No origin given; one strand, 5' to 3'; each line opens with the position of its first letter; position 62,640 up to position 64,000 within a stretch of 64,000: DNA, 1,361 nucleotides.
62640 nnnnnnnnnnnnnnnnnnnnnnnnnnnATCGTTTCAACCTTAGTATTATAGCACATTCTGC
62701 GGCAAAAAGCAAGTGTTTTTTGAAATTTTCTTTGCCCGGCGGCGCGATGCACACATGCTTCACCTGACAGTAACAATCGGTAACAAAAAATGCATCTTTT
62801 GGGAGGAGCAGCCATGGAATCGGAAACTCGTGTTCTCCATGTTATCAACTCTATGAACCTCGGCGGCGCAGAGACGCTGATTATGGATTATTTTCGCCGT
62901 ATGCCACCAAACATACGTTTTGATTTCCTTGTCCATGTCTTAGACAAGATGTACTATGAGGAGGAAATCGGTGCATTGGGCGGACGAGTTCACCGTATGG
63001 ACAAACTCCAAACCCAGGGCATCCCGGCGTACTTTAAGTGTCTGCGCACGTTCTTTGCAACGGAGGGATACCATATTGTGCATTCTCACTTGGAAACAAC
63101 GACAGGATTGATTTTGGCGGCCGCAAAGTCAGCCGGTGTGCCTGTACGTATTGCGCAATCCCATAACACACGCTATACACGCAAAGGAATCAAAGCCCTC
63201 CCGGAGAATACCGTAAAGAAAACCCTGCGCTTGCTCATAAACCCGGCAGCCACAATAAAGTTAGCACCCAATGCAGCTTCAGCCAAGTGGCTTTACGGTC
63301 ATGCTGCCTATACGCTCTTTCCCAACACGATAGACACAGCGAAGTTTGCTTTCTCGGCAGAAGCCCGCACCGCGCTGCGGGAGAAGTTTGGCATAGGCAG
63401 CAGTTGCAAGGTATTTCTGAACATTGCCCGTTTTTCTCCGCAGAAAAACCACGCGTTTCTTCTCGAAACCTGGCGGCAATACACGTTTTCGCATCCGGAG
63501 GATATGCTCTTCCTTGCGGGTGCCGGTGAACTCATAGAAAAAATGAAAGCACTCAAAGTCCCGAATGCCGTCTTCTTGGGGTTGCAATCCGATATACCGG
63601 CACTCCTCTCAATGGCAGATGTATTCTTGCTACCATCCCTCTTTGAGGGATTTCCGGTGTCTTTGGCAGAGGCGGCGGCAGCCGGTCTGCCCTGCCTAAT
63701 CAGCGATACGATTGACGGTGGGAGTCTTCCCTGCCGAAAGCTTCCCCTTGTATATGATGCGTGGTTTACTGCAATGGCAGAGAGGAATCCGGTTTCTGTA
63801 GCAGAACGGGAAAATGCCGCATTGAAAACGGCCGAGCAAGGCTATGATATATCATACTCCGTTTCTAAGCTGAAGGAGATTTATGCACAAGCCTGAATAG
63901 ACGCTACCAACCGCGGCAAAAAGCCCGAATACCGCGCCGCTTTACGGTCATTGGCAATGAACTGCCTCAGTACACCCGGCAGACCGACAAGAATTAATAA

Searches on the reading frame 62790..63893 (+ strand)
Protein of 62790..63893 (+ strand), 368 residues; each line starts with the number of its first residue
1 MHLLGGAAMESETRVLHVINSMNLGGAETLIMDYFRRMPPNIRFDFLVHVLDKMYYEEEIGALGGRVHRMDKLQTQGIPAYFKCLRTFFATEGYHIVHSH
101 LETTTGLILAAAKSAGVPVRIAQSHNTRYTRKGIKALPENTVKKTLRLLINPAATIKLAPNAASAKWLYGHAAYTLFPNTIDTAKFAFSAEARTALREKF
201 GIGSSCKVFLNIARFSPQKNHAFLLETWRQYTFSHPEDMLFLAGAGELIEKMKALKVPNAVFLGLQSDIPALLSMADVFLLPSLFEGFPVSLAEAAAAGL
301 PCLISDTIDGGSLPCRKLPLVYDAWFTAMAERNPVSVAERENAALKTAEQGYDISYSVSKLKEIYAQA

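Call 65: search_protein_families(library=pfam, proteins=[window:62790-63893:+], max_evalue=0.00001)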
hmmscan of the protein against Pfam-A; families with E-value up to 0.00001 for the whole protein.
window:62790-63893:+ (368 aa): 5 families
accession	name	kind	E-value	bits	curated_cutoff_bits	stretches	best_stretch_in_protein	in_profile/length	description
PF00534.26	Glycos_transf_1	-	1.4e-19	70.7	26.4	1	194-309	3-125/172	Glycosyl transferases group 1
PF13692.12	Glyco_trans_1_4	-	2e-18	67.4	27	1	207-307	2-108/142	Glycosyl transferases group 1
PF13439.12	Glyco_transf_4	-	2.2e-07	31.5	28.5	1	25-184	2-169/170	Glycosyltransferase Family 4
PF20706.3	GT4-conflict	-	2.5e-06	27.2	26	1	262-307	268-313/385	Family 4 Glycosyltransferase in conflict systems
PF13579.12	Glyco_trans_4_4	-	8.9e-06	26.6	29.7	0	54-140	28-110/158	Glycosyl transferase 4-like domain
